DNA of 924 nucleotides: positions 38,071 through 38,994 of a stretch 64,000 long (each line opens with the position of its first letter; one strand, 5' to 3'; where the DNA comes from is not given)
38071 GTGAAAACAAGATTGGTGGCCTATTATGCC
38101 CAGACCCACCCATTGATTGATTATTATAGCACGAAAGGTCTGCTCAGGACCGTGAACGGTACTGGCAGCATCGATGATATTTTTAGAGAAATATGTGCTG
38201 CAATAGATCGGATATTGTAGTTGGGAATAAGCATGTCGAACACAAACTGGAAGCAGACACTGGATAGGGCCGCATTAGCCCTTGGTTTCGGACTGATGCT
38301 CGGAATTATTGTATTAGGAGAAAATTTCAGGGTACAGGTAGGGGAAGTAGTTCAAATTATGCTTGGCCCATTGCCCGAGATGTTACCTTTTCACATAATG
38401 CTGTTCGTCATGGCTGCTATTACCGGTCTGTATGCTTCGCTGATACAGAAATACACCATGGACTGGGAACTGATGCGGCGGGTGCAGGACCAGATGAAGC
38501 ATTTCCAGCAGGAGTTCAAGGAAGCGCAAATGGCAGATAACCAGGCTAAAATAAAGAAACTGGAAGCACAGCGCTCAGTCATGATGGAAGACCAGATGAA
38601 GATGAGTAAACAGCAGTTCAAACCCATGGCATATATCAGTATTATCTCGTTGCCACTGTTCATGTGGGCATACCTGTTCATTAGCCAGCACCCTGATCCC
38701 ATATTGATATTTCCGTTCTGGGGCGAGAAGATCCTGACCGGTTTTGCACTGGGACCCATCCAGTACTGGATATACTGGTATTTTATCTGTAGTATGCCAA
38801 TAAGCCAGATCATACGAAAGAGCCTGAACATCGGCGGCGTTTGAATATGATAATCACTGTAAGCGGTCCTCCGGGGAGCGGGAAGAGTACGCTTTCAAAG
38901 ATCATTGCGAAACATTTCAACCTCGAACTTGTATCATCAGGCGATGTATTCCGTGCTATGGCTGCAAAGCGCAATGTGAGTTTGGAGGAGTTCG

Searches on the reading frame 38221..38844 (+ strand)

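Call 99: search_protein_families(library=pfam, proteins=[window:38221-38844:+], max_evalue=0.00001)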
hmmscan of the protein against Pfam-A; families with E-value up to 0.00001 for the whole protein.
window:38221-38844:+ (207 aa): 1 family
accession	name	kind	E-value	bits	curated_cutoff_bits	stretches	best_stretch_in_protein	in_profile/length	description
PF01956.21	EMC3_TMCO1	-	3.6e-46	157.5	27.1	1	46-205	2-168/169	Integral membrane protein EMC3/TMCO1-like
